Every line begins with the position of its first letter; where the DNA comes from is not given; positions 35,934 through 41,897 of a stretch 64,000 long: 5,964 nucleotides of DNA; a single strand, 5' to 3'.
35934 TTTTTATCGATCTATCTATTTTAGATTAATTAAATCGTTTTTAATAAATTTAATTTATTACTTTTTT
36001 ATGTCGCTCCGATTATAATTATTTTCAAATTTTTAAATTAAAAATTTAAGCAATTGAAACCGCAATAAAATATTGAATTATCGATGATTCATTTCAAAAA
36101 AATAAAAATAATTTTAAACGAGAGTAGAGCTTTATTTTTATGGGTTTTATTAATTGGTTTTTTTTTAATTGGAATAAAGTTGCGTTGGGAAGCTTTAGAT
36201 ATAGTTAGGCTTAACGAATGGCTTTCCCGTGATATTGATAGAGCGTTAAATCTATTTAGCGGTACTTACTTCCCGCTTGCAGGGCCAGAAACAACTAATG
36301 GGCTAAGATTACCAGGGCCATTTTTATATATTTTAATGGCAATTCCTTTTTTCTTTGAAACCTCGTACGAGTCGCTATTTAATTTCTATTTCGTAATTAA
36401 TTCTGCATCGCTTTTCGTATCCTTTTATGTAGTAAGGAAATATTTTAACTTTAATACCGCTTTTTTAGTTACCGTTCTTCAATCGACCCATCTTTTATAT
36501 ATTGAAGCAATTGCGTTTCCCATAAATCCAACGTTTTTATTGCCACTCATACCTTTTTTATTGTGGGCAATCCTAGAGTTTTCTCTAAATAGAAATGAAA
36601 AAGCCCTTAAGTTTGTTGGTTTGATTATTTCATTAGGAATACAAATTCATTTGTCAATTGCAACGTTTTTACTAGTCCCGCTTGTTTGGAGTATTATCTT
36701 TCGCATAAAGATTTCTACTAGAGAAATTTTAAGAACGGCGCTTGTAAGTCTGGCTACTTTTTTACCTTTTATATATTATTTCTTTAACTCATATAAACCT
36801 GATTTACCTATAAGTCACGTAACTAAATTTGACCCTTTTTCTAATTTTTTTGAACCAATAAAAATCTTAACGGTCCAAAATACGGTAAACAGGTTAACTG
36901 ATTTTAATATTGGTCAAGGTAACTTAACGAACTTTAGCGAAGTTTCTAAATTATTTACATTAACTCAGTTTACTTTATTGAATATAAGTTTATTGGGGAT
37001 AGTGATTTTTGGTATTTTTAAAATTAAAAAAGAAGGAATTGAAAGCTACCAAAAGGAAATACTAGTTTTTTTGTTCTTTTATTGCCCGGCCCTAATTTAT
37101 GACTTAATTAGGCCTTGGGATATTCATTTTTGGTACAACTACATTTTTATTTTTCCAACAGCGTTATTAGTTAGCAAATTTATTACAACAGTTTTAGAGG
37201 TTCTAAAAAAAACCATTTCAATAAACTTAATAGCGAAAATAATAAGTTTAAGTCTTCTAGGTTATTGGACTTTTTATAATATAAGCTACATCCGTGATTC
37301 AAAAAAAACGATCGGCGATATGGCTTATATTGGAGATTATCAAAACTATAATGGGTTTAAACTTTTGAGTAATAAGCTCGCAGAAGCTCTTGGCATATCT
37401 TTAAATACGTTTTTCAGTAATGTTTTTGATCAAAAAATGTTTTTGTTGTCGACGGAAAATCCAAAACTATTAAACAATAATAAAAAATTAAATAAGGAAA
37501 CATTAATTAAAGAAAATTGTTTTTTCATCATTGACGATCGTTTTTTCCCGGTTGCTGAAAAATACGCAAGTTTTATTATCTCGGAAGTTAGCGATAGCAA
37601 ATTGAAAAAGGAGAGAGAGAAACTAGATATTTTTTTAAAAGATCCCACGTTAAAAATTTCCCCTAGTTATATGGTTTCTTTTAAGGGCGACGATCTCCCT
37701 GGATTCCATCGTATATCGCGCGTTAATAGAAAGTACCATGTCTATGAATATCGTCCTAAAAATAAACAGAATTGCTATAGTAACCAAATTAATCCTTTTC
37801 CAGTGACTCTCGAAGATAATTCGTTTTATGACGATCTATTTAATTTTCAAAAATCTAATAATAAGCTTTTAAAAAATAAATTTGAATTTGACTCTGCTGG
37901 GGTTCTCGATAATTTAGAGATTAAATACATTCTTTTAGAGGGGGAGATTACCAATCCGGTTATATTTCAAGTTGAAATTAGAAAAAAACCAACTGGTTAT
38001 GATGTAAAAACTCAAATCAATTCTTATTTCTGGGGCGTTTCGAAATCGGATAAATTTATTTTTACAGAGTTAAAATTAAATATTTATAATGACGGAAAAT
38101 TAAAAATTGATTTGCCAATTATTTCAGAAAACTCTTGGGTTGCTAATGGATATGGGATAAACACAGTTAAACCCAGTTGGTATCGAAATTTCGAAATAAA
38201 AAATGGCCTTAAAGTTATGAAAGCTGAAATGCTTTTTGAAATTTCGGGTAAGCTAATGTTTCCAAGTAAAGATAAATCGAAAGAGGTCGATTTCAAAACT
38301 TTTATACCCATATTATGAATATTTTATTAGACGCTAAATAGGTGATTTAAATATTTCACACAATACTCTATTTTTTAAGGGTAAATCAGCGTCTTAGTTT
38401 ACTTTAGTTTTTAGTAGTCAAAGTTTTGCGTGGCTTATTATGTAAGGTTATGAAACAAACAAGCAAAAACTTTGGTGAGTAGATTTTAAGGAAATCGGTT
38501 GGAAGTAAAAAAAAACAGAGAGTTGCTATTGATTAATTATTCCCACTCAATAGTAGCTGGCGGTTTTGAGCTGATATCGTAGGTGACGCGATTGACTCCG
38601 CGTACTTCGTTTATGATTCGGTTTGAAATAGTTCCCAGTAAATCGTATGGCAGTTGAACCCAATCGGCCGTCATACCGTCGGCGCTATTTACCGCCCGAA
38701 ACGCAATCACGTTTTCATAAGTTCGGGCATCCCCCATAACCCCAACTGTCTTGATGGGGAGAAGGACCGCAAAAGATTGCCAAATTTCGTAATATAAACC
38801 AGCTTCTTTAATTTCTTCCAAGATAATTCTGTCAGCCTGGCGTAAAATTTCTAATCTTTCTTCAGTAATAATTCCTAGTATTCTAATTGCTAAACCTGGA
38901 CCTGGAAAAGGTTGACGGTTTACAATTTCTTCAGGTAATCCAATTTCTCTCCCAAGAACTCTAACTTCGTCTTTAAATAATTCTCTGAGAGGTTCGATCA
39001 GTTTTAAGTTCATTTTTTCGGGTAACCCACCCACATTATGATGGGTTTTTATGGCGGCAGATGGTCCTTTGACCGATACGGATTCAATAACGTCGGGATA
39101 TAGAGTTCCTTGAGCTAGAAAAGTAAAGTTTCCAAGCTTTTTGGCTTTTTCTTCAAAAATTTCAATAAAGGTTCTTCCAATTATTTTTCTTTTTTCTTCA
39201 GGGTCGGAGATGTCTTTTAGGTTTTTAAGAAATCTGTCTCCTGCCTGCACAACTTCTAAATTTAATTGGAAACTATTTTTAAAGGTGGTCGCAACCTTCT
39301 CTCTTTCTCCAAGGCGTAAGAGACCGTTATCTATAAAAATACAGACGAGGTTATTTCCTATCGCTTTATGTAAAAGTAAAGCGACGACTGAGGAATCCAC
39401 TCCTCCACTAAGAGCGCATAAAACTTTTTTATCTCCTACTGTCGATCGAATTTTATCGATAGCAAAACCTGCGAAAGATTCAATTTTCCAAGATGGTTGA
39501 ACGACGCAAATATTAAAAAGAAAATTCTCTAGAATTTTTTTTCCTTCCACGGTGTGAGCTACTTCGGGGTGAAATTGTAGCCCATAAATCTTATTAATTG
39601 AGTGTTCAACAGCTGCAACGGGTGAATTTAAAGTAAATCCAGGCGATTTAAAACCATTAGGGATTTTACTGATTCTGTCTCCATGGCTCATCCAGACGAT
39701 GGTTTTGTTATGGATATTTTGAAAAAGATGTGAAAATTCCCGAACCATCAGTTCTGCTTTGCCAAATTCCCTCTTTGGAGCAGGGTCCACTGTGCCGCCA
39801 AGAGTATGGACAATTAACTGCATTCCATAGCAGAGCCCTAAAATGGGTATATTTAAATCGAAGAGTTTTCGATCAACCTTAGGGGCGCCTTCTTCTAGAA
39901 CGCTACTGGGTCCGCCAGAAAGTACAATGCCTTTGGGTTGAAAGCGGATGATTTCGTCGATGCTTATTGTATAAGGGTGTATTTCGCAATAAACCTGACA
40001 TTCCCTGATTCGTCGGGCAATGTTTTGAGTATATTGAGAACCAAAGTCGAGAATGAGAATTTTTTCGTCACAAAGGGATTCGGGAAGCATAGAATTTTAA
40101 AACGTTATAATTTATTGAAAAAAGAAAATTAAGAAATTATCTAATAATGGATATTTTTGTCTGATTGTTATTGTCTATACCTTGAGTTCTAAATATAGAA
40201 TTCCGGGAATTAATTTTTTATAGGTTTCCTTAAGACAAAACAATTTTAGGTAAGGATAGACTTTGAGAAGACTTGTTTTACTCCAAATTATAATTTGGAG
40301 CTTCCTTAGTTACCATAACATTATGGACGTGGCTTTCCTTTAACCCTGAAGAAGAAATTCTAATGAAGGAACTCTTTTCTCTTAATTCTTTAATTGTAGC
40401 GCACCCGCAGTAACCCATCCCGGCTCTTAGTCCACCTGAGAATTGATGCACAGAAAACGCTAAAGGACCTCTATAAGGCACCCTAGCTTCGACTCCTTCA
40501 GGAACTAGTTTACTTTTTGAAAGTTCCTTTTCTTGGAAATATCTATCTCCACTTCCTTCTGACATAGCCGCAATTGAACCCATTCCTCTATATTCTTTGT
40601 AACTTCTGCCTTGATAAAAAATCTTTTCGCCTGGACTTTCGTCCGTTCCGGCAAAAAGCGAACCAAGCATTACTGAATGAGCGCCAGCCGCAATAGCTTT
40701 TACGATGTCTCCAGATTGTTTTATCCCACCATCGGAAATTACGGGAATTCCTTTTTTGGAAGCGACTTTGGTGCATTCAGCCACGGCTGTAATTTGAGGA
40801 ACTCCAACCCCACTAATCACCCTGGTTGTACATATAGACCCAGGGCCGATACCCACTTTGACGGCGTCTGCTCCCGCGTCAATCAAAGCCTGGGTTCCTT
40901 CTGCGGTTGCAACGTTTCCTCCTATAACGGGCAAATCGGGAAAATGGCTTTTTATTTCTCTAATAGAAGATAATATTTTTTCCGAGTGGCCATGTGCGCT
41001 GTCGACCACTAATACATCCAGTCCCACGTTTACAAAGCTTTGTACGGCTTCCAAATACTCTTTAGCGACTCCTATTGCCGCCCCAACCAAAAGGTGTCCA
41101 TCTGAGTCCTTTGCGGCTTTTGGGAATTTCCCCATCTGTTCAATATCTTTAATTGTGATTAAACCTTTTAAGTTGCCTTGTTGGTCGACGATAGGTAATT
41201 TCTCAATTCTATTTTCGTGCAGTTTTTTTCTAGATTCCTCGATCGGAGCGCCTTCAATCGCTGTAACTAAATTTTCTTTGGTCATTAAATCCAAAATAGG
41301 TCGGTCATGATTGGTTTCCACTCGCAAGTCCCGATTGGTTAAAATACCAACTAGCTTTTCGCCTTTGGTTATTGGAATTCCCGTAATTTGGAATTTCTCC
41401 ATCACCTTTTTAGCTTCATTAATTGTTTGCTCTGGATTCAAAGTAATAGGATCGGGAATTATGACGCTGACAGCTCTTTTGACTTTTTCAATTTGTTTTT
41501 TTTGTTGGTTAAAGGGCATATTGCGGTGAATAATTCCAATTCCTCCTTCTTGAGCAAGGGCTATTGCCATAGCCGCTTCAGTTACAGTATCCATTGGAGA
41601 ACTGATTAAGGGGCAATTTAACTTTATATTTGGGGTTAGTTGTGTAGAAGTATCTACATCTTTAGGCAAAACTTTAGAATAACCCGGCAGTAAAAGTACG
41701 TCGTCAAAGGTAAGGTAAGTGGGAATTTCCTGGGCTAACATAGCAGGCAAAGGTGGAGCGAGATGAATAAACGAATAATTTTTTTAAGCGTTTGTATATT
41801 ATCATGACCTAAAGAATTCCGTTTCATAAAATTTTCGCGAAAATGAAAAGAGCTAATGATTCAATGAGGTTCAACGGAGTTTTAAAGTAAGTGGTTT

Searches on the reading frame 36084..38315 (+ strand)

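Call 13: search_protein_families(library=pfam, proteins=[window:36084-38315:+], max_evalue=0.001)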
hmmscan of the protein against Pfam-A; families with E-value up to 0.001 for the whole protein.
window:36084-38315:+ (744 aa): 1 family
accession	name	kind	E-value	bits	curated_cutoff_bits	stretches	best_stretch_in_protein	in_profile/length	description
PF13231.12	PMT_2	-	0.00018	22.2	26.1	1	89-232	15-160/160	Dolichyl-phosphate-mannose-protein mannosyltransferase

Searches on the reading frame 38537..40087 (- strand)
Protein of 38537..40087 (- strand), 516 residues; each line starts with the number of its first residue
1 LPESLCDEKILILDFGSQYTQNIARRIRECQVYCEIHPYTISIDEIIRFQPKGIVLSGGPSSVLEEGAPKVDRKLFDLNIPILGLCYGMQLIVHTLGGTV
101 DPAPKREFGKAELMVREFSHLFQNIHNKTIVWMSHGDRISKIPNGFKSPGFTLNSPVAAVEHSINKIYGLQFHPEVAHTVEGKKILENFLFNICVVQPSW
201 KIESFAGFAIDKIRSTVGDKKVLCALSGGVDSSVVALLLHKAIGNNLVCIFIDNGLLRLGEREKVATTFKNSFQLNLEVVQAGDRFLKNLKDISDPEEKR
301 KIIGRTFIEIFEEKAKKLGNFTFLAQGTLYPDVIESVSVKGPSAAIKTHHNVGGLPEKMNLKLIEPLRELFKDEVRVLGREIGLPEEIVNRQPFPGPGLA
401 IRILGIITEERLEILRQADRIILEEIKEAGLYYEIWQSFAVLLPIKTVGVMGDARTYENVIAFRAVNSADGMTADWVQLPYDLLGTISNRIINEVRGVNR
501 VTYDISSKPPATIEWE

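Call 13: search_protein_families(library=pfam, proteins=[window:38537-40087:-], max_evalue=0.001)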
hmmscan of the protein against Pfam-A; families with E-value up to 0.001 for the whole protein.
window:38537-40087:- (516 aa): 7 families
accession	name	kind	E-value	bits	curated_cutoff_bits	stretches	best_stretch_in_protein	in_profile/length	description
PF00117.34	GATase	-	3.1e-49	167.7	22.8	1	11-192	1-189/190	Glutamine amidotransferase class-I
PF00958.27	GMP_synt_C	-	1.2e-45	154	27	1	424-515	1-92/92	GMP synthase C terminal domain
PF02540.23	NAD_synthase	-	3.2e-10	40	21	1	215-281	14-80/242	NAD synthase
PF07722.19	Peptidase_C26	-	4.9e-07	30.2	20.5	1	74-175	100-219/219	Peptidase C26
PF03054.22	tRNA_Me_trans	-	2e-06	28.1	20.6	1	220-255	1-35/202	tRNA methyl transferase HUP domain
PF02568.20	ThiI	-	0.00022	21.3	20.5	0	220-383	4-160/197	Thiamine biosynthesis protein (ThiI)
PF00733.27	Asn_synthase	-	0.00029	21.1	21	1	216-241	14-39/354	Asparagine synthase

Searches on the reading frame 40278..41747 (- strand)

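Call 13: search_protein_families(library=pfam, proteins=[window:40278-41747:-], max_evalue=0.001)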
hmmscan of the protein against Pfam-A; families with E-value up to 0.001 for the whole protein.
window:40278-41747:- (489 aa): 7 families
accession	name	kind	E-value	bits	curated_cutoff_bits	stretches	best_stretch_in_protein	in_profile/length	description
PF00478.31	IMPDH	-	2.6e-163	543.4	25.6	1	12-475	2-345/345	IMP dehydrogenase / GMP reductase domain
PF00571.33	CBS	-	4.1e-20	72.3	24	2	95-142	4-52/57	CBS domain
PF03060.21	NMO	-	5.2e-11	43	28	1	266-376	131-236/331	Nitronate monooxygenase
PF01070.24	FMN_dh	-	1e-09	38.4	24.9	1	260-365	208-305/350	FMN-dependent dehydrogenase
PF00977.27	His_biosynth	-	9.3e-06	25.7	23.6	0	326-364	66-104/228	Histidine biosynthesis protein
PF01645.23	Glu_synthase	-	5.8e-05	22.9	20.4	1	288-363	224-305/369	Conserved region in glutamate synthase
PF01180.27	DHO_dh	-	0.00029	20.6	27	0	321-366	226-273/291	Dihydroorotate dehydrogenase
